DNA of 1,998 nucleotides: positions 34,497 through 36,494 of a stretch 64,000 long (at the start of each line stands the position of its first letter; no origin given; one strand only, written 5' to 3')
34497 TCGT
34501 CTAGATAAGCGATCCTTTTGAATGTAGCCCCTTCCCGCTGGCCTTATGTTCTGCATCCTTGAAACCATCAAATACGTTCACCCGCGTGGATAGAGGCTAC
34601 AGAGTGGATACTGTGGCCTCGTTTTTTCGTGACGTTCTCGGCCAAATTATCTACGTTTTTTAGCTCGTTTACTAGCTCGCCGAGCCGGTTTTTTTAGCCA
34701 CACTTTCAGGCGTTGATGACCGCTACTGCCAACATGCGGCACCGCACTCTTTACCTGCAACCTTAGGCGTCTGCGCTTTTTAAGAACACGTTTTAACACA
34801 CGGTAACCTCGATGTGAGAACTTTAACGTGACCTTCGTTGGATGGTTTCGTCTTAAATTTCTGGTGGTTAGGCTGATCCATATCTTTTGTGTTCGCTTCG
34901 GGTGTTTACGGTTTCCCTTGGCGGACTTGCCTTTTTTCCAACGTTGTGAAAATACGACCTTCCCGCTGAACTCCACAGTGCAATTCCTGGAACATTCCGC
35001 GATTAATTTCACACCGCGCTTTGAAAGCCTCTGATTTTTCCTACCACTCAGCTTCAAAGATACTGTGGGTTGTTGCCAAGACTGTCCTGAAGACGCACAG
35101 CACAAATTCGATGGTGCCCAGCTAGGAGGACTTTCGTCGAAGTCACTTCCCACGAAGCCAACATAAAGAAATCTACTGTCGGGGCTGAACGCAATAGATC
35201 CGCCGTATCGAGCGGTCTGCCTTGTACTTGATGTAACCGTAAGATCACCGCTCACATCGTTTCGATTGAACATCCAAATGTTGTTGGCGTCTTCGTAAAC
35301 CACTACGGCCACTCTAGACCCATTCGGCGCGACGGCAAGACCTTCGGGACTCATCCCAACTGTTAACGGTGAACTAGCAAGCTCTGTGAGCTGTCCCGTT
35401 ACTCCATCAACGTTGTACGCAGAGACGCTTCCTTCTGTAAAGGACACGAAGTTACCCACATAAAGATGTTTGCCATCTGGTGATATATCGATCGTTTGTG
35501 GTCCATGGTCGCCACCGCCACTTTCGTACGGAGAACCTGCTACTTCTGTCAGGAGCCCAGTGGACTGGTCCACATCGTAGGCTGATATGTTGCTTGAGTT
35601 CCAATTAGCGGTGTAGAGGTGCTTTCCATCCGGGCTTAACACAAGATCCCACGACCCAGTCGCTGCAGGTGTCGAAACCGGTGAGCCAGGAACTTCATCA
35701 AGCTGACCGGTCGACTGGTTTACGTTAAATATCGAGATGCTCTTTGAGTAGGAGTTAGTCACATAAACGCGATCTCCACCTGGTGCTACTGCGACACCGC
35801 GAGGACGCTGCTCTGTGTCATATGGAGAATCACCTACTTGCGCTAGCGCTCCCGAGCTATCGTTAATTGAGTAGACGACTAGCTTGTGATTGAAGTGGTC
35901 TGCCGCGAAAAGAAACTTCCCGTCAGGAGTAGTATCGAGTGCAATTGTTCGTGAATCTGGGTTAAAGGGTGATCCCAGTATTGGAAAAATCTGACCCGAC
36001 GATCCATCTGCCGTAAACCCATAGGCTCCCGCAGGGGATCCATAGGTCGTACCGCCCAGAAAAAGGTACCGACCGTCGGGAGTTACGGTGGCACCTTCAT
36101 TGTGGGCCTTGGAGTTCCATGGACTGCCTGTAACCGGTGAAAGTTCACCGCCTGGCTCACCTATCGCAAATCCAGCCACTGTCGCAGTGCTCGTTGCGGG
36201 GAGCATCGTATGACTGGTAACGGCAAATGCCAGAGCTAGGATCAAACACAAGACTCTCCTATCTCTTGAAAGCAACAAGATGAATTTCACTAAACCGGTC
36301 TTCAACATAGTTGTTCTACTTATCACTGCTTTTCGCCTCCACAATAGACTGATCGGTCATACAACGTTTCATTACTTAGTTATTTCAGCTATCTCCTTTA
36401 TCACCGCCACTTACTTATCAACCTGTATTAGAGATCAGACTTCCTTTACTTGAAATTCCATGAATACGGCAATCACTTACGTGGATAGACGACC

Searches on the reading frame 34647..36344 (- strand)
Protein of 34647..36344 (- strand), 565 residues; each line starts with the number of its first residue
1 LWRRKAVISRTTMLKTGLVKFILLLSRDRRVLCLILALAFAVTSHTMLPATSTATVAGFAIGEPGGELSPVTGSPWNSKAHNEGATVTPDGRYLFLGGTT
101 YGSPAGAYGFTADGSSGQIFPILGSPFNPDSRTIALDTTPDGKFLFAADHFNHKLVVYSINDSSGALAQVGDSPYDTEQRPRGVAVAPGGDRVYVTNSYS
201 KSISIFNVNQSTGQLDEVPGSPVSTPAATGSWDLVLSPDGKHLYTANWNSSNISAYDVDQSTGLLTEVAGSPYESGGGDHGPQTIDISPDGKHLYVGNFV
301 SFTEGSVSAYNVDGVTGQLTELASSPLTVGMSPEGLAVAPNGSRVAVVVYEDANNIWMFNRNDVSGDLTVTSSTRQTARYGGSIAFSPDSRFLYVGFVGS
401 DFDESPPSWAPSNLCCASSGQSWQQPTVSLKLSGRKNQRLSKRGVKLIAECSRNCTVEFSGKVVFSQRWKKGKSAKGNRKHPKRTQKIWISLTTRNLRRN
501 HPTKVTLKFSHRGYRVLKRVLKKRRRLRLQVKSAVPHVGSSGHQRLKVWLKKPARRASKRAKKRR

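Call 78: search_protein_families(library=pfam, proteins=[window:34647-36344:-], max_evalue=0.001)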
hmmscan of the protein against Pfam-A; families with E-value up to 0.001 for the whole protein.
window:34647-36344:- (565 aa): 7 families
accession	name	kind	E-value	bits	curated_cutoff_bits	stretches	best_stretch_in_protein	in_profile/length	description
PF10282.15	Lactonase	-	4e-35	122.1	21.7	2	224-375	186-334/344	Lactonase, 7-bladed beta-propeller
PF08450.18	SGL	-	2.3e-10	40.9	26.3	0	235-267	140-172/246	SMP-30/Gluconolactonase/LRE-like region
PF23393.2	Beta-prop_WDR90_POC16_2nd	-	5.1e-07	29.6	60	0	234-296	84-145/291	WDR90/POC16, second beta-propeller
PF01436.27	NHL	-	1.3e-06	28.6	20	0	179-206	2-28/28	NHL repeat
PF07676.18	PD40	-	1.7e-06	28.3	20.9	0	77-94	6-23/38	WD40-like Beta Propeller Repeat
PF05694.17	SBP56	-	5.2e-05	22.7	34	1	233-298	308-384/453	56kDa selenium binding protein (SBP56)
PF00400.38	WD40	-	0.00013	22.9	27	0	383-399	16-30/39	WD domain, G-beta repeat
